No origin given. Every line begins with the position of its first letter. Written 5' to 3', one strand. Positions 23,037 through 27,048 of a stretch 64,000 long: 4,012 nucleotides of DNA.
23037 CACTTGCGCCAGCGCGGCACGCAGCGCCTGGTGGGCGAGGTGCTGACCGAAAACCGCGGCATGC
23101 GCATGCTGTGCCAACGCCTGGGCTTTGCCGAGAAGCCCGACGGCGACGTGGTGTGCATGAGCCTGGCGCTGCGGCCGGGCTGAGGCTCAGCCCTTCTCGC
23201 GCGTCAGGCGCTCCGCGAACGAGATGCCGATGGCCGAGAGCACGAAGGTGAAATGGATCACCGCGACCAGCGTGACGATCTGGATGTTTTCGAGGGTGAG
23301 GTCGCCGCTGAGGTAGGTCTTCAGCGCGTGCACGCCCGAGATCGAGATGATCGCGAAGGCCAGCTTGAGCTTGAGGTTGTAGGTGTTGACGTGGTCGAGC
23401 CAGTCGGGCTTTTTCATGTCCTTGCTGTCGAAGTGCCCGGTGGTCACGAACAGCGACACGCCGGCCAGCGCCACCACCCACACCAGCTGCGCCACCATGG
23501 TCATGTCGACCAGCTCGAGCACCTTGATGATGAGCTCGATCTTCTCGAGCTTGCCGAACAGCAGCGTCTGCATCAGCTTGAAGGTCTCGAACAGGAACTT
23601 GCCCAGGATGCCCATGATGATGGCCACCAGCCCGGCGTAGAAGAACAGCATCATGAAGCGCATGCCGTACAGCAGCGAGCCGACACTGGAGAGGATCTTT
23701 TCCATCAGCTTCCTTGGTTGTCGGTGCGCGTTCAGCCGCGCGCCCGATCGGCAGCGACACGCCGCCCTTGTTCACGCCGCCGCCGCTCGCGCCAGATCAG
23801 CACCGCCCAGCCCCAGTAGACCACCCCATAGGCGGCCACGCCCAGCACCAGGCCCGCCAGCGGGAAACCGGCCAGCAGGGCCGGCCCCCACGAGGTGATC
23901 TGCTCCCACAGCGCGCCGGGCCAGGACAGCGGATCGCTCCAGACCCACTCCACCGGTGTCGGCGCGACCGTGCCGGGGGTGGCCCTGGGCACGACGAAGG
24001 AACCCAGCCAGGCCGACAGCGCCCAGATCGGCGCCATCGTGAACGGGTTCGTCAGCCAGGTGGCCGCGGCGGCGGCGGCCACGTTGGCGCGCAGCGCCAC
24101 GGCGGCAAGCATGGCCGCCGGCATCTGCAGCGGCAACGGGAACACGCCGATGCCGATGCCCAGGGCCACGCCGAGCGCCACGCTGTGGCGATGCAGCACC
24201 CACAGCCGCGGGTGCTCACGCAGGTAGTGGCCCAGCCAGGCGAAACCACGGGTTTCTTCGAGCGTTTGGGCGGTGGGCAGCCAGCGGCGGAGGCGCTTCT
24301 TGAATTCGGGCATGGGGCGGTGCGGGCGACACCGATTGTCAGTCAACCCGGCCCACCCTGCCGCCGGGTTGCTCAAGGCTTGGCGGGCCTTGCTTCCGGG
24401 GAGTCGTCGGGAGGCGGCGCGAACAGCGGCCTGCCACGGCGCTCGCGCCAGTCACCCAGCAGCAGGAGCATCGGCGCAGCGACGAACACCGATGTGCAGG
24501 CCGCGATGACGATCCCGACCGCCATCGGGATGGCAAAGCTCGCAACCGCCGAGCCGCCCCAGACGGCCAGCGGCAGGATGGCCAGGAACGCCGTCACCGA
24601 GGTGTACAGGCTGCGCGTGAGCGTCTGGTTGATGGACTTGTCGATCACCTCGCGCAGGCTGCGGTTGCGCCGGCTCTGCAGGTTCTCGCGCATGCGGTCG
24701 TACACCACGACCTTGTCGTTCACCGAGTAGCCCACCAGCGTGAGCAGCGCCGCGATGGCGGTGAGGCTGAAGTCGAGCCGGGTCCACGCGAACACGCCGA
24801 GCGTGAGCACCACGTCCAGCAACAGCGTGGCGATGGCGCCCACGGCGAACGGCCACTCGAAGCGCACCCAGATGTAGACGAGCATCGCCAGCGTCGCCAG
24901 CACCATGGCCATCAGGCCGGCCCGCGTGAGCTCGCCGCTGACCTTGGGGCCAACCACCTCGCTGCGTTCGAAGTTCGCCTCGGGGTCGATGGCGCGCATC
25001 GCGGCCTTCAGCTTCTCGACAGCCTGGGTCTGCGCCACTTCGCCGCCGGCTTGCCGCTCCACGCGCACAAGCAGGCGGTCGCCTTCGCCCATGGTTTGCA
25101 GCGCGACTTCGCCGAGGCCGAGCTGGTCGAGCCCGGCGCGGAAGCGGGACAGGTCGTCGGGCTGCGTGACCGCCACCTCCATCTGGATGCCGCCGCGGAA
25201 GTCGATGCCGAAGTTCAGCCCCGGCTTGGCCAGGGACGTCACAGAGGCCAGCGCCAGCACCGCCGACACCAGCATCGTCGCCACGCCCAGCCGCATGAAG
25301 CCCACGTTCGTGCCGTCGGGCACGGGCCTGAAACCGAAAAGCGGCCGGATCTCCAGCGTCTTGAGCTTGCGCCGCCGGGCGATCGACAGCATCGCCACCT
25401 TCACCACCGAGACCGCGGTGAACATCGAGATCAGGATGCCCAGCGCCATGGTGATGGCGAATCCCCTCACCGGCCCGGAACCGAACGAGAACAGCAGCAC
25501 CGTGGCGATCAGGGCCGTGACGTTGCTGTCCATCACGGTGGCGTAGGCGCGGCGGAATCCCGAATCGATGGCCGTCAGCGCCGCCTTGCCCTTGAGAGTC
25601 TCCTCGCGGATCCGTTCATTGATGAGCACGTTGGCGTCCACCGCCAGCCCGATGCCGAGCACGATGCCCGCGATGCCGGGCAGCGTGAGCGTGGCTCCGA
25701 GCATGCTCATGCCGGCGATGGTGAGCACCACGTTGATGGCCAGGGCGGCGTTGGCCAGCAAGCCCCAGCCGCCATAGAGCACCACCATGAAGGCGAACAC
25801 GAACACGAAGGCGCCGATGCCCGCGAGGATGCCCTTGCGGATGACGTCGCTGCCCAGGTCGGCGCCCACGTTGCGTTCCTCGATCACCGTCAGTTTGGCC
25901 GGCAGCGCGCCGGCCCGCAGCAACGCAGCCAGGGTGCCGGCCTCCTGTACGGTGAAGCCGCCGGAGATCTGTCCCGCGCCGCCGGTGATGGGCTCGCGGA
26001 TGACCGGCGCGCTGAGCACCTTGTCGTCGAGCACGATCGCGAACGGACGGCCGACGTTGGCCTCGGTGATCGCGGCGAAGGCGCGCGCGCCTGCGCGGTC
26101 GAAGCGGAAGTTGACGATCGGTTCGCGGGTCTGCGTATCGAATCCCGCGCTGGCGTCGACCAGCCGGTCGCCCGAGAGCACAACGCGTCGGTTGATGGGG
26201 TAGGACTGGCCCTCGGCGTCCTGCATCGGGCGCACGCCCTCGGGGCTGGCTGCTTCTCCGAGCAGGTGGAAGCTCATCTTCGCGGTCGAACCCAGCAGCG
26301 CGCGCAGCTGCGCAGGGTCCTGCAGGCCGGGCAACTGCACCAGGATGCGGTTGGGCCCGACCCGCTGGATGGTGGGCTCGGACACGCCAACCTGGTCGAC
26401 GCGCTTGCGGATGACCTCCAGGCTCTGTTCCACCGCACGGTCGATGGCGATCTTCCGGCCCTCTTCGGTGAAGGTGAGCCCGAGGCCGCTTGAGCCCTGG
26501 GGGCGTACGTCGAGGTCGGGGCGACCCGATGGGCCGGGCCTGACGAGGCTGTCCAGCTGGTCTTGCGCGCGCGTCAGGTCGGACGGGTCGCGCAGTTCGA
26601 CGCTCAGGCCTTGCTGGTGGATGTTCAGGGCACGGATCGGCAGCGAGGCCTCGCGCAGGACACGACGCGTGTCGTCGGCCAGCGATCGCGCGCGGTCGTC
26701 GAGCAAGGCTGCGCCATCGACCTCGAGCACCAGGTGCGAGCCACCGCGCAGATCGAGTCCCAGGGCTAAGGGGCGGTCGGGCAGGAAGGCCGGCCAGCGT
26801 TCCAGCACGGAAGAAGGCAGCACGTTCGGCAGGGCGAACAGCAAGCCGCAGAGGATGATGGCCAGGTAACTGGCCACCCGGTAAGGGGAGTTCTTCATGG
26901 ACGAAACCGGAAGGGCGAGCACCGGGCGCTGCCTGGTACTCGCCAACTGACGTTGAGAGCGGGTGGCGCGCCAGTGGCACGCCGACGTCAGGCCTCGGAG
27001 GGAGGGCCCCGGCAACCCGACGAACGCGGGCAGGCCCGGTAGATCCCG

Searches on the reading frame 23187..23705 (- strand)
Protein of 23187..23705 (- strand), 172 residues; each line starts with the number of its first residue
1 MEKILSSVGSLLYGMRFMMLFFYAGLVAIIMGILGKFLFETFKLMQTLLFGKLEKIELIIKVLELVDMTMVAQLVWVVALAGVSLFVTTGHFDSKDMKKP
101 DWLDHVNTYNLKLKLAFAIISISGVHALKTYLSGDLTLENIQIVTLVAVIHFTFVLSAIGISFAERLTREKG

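Call 6: search_protein_families(library=pfam, proteins=[window:23187-23705:-], max_evalue=0.01)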
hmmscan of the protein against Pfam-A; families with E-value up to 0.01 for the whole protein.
window:23187-23705:- (172 aa): 1 family
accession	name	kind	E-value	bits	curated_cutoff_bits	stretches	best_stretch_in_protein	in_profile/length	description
PF03350.21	UPF0114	-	2.5e-24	86.2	23.1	1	12-130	1-116/117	Uncharacterized protein family, UPF0114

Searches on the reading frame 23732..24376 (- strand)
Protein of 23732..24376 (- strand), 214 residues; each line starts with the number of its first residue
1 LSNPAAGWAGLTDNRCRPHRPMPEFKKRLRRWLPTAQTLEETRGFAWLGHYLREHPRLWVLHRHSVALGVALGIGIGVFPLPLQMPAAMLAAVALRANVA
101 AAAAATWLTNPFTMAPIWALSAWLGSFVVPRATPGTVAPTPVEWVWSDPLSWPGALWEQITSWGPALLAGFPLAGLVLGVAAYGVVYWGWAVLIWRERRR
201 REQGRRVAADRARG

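Call 6: search_protein_families(library=pfam, proteins=[window:23732-24376:-], max_evalue=0.01)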
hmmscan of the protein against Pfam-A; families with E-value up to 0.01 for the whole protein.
window:23732-24376:- (214 aa): 1 family
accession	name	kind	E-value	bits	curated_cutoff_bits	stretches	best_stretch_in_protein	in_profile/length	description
PF09835.14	DUF2062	-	1.8e-33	116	27.4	1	50-198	5-146/147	Uncharacterized protein conserved in bacteria (DUF2062)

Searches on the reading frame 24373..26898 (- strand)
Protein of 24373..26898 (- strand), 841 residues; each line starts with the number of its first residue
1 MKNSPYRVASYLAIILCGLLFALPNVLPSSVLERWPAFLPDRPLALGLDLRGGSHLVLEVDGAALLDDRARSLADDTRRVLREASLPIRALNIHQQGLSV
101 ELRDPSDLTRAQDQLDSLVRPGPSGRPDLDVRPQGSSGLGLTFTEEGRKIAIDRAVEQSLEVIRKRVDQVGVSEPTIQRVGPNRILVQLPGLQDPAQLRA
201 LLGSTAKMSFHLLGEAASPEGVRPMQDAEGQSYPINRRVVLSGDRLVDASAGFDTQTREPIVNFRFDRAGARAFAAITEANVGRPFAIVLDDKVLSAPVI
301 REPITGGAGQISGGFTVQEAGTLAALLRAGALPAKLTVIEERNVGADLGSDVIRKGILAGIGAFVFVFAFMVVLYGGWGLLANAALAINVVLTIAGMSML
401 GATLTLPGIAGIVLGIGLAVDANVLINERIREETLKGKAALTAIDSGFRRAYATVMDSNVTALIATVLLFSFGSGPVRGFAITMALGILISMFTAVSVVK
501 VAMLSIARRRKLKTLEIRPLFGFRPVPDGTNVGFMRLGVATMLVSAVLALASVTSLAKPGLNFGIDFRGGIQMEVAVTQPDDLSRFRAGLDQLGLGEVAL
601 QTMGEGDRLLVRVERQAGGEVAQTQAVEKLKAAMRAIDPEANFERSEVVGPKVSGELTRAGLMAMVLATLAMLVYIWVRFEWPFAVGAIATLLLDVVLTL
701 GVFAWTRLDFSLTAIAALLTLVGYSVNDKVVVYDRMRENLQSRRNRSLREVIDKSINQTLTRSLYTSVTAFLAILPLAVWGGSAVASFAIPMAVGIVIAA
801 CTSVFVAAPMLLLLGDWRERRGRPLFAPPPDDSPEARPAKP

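Call 6: search_protein_families(library=pfam, proteins=[window:24373-26898:-], max_evalue=0.01)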
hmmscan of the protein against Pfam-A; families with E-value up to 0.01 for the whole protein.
window:24373-26898:- (841 aa): 7 families
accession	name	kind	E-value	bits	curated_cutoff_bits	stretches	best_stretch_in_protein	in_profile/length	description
PF02355.23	SecD_SecF_C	-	7.6e-79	264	20.5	2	630-815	2-187/189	Protein export membrane protein SecD/SecF, C-terminal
PF22599.2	SecDF_P1_head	-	1.3e-41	141.5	27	1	226-334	7-114/114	SecDF, P1 head subdomain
PF21760.3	SecD_1st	-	4.6e-26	90.5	27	1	156-213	1-58/60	Protein translocase subunit SecDF, P1 domain, N-terminal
PF07549.19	Sec_GG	-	2.7e-17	62.1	20.3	2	555-580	2-27/28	SecD/SecF GG Motif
PF00873.25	ACR_tran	-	1.7e-10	39.8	28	2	625-807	301-478/1021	AcrB/AcrD/AcrF family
PF03176.21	MMPL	-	3.3e-06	26.7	20.5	1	384-512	181-307/333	MMPL family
PF12349.14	Sterol-sensing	-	6.2e-06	26.6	22.3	1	679-806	3-128/153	Sterol-sensing domain of SREBP cleavage-activation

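Call 17: find_related_loci(query=window:24373-26898:-, collection=genome_contigs, flank=3000)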
Query window:24373-26898:- (841 aa) in genome_contigs; peptide patterns used: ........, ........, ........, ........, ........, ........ (x = any residue, [..] = any of these).
600 stretches matched a pattern (row limit reached: there are more); 582 encode a relative of the query (tblastn E <= 1e-3); the best 80 are kept; 80 distinct loci.
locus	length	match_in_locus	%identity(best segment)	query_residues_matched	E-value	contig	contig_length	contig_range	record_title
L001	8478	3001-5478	88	1-826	0e+0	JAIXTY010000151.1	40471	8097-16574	MAG: Rubrivivax sp. isolate C8_MAG_00057 pond_C8_MAG_00057_000000000254, whole genome shotgun sequence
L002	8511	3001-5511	75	1-833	0e+0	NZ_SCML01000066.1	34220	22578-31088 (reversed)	Hydrogenophaga sp. 2FB NODE_66_length_34220_cov_23.031489, whole genome shotgun sequence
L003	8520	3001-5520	76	1-840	0e+0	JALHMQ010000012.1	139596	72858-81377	MAG: Burkholderiaceae bacterium isolate Bin_34_1_sub c_000000000801, whole genome shotgun sequence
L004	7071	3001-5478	77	1-826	0e+0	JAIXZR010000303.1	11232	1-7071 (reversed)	MAG: Rubrivivax sp. isolate D8_MAG_00057 pond_D8_MAG_00057_000000000162, whole genome shotgun sequence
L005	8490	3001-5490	70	1-821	0e+0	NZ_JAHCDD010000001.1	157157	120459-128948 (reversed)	Acidovorax sp. CCYZU-2555 1, whole genome shotgun sequence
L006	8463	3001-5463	71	1-821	0e+0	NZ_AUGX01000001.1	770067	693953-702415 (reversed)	Ottowia thiooxydans DSM 14619 G518DRAFT_scaffold00001.1_C, whole genome shotgun sequence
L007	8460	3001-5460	68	1-821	0e+0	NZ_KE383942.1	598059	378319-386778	Ottowia thiooxydans DSM 14619 G518DRAFT_scaffold00002.2, whole genome shotgun sequence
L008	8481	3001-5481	65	1-823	0e+0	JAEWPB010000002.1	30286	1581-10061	MAG: Proteobacteria bacterium isolate OH_SBlB_87 k127_176097, whole genome shotgun sequence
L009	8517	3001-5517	65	1-836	0e+0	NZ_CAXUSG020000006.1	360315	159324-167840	Rhizobium sp. LjRoot30 LJR030c6, whole genome shotgun sequence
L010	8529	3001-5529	75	1-837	0e+0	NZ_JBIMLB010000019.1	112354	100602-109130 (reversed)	MAG: Hydrogenophaga sp. isolate CCAP1427_2_bin-020 CCAP1427_2_bin-020_c19, whole genome shotgun sequence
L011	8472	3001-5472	66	1-821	0e+0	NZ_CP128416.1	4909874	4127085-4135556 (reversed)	Neorhizobium sp. CSC1952 chromosome, complete genome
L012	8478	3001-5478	64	1-821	0e+0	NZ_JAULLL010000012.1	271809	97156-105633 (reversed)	Sinorhizobium sp. CB7 NODE_12_length_271809_cov_46.038723, whole genome shotgun sequence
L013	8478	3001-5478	64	1-823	0e+0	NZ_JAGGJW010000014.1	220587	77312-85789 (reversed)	Neorhizobium petrolearium strain DSM 26482 Ga0454100_14, whole genome shotgun sequence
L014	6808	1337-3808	63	1-821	0e+0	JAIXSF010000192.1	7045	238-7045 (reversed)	MAG: Rhizobiaceae bacterium isolate C4_MAG_00090 pond_C4_MAG_00090_000000000452, whole genome shotgun sequence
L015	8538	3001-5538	61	1-840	0e+0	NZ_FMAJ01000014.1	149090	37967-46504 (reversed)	Rhizobium aethiopicum strain HBR26, whole genome shotgun sequence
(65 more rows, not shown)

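Call 56: search_dna_similar(query=window:24373-26898:-, collection=plasmids, mode=protein, max_rows=15)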
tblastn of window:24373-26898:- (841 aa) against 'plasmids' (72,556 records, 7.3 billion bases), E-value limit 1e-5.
Records with a match: 97; places in all: 106; records where one place covers at least 80% of the query: 69.
Best place of each record, by identity: 60-80% 5; <60% 92.
By first word of the organism name: Streptomyces 11; Vibrio 9; Azospirillum 7; Aminobacter 6; Escherichia 5; Sinorhizobium 4; Acinetobacter 4; Rhizobium 3; Photobacterium 3; Candidatus 2; and 37 more.
By predicted mobility (MOB-suite, as given by PLSDB): non-mobilizable 83; mobilizable 11; conjugative 3.
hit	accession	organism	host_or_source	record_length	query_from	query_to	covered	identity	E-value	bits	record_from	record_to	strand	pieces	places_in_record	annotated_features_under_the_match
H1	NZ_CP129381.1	Rhizobium sp. SSA_523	single cell,Sea water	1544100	1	821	98%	64.0%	0e+0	865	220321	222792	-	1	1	none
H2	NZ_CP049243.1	Allorhizobium pseudoryzae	cell culture,soil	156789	1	821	98%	63.5%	0e+0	822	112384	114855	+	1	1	secD: protein translocase subunit SecD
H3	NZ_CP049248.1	Rhizobium rhizoryzae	cell culture,soil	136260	1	821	98%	62.9%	0e+0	840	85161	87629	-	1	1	secD: protein translocase subunit SecD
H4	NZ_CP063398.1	Rhizobium sp. SL42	Amphicarpaea bracteata,Whole ...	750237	1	817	97%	62.4%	0e+0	831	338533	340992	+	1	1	secD: protein translocase subunit SecD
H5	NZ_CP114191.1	Aminobacter sp. NyZ550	-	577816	1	821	98%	57.5%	0e+0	741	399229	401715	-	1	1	secD: protein translocase subunit SecD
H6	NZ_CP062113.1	Aminobacter sp. SR38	bacterial pure culture,soil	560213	1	821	98%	57.5%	0e+0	740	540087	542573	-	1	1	secD: protein translocase subunit SecD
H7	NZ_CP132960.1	Aminobacter niigataensis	cell culture,sediment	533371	1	821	98%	57.3%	0e+0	740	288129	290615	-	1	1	secD: protein translocase subunit SecD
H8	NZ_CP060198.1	Aminobacter sp. MDW-2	cell culture,soil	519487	1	821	98%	57.3%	0e+0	739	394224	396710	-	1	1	secD: protein translocase subunit SecD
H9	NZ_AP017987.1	Aminobacter sp. SS-2016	Lotus japoicus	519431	1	821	98%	57.3%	0e+0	739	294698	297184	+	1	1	secD: protein translocase subunit SecD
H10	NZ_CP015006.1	Aminobacter aminovorans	cell culture,soil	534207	1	821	98%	57.2%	0e+0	738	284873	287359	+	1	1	secD: protein translocase subunit SecD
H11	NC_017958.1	Tistrella mobilis KA081020-065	-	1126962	1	823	88%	62.8%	0e+0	721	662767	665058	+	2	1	record has no annotation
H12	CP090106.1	Sinorhizobium meliloti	Medicago,Cell culture,Plant nodule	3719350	1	838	100%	53.8%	0e+0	689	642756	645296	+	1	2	secD: protein translocase subunit SecD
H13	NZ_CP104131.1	Sinorhizobium sp. K101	Phaseolus vulgaris,cell ...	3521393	1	821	98%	54.7%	0e+0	696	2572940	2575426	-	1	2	none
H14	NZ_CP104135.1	Sinorhizobium sp. C101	Phaseolus vulgaris,cell ...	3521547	1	821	98%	54.3%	0e+0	699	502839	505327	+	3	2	none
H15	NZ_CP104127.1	Sinorhizobium sp. M103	Phaseolus vulgaris,cell ...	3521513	1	821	98%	54.1%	0e+0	691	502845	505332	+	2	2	none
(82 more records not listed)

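Call 57: get_annotated_region(hit=H2, flank=2500)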
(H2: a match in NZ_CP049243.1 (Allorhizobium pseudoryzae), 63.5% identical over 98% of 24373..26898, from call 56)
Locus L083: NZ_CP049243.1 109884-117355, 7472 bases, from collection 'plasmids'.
description: Allorhizobium pseudoryzae strain DSM 19479 plasmid unnamed2, complete sequence
organism: Allorhizobium pseudoryzae (NCBI taxid 379684)
taxonomy: Bacteria; Pseudomonadota; Alphaproteobacteria; Hyphomicrobiales; Rhizobiaceae; Allorhizobium; Allorhizobium pseudoryzae
host: -; source: cell culture,soil; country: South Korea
typing (MOB-suite, as given by PLSDB): non-mobilizable; replicon rep_cluster_440; mating-pair formation MPF_T
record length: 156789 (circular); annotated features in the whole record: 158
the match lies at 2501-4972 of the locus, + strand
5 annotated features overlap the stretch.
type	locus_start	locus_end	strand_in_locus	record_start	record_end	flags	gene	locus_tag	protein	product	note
CDS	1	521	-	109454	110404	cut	-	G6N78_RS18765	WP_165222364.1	aldo/keto reductase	-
CDS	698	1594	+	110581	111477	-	-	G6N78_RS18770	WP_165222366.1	AraC family transcriptional regulator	GO:0006355 - regulation of DNA-templated transcription [Evidence IEA]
CDS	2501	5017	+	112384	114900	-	secD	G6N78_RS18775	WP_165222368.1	protein translocase subunit SecD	GO:0043952 - protein transport by the Sec complex [Evidence IEA]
CDS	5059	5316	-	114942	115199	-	-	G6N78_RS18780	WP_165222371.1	helix-turn-helix domain-containing protein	-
CDS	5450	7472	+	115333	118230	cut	-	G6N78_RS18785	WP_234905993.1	monovalent cation/H+ antiporter subunit A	GO:0098662 - inorganic cation transmembrane transport [Evidence IEA]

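Call 62: find_related_loci(query=window:24373-26898:-, collection=metagenome_contigs, flank=1500)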
Query window:24373-26898:- (841 aa) in metagenome_contigs; peptide patterns used: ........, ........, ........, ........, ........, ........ (x = any residue, [..] = any of these).
599 stretches matched a pattern (row limit reached: there are more); 564 encode a relative of the query (tblastn E <= 1e-3); the best 80 are kept; 80 distinct loci.
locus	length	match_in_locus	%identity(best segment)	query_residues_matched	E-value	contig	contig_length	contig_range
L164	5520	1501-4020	78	1-839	0e+0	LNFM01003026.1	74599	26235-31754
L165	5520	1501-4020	76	1-840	0e+0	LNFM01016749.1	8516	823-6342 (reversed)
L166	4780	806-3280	65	1-821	0e+0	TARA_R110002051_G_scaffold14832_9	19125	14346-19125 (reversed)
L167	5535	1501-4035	62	1-841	0e+0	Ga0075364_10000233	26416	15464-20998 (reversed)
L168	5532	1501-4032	61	1-840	0e+0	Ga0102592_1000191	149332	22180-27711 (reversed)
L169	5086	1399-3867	62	1-821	0e+0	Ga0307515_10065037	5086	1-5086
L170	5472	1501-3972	61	1-822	0e+0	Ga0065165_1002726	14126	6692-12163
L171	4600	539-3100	64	1-841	0e+0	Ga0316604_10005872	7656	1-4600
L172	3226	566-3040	62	1-823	0e+0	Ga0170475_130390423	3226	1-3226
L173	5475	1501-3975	63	1-821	0e+0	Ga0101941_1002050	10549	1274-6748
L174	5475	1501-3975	65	1-817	0e+0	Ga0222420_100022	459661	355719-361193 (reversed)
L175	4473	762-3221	65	1-817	0e+0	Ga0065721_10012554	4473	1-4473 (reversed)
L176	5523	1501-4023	61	1-831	0e+0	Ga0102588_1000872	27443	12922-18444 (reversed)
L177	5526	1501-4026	61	1-837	0e+0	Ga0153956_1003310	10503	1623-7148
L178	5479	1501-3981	61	1-823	0e+0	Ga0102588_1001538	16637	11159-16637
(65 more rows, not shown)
